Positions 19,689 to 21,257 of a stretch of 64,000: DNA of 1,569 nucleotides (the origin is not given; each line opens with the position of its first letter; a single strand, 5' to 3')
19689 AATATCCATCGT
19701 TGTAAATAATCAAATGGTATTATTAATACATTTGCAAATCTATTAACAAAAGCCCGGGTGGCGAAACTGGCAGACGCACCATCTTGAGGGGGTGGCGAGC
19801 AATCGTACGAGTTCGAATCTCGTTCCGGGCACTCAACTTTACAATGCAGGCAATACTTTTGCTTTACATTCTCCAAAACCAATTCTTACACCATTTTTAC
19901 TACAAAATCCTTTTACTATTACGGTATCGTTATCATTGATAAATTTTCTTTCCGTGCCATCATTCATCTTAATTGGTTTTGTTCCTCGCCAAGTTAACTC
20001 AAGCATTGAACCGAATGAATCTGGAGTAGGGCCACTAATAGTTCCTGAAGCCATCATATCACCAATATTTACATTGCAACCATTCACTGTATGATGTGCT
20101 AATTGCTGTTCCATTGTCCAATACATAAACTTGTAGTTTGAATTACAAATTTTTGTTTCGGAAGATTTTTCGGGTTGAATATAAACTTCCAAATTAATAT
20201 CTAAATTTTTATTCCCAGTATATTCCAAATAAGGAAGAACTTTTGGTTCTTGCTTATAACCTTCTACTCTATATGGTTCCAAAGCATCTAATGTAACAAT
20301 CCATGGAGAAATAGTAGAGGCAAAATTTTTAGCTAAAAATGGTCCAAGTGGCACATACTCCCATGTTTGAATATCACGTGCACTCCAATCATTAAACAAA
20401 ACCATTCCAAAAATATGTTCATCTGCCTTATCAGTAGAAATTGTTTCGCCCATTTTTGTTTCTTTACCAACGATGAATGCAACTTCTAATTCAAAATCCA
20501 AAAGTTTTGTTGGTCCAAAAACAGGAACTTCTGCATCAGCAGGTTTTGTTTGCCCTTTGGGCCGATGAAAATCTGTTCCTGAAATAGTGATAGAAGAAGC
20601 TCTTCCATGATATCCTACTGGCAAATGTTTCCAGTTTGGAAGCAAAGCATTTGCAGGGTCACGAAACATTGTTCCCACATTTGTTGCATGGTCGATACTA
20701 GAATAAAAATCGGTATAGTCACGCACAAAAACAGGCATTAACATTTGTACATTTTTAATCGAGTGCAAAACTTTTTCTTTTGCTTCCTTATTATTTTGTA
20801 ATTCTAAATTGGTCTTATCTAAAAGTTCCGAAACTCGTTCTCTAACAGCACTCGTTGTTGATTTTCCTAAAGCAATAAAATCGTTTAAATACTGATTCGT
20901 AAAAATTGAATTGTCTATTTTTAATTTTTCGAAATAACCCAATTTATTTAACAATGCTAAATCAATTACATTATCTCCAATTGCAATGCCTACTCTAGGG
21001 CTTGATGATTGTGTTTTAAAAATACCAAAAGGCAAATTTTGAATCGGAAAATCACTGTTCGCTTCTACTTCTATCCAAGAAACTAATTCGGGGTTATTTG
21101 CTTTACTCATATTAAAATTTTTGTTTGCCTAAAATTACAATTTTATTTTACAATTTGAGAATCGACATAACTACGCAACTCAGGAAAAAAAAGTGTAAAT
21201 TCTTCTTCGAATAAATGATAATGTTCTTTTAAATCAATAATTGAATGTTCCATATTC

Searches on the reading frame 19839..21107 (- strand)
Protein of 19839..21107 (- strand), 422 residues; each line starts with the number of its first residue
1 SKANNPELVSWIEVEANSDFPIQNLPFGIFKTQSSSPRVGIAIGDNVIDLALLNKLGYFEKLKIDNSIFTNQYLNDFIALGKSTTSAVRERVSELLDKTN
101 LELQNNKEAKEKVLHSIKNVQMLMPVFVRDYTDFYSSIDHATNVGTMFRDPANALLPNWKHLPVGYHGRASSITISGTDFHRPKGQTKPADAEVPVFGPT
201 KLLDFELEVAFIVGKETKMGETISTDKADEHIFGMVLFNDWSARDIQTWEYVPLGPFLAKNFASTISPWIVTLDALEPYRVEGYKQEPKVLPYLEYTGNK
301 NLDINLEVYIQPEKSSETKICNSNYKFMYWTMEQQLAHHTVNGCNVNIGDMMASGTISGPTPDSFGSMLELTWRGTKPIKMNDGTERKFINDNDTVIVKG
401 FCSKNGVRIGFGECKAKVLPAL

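Call 95: search_protein_families(library=pfam, proteins=[window:19839-21107:-], max_evalue=0.00001)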
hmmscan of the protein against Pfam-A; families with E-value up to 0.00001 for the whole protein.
window:19839-21107:- (422 aa): 2 families
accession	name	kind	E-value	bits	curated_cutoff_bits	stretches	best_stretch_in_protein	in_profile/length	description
PF01557.24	FAA_hydrolase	-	2.2e-34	119.5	23.9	1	132-418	4-213/214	Fumarylacetoacetate (FAA) hydrolase C-terminal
PF09298.16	FAA_hydrolase_N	-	1e-30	106.4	25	1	23-125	1-105/105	Fumarylacetoacetase N-terminal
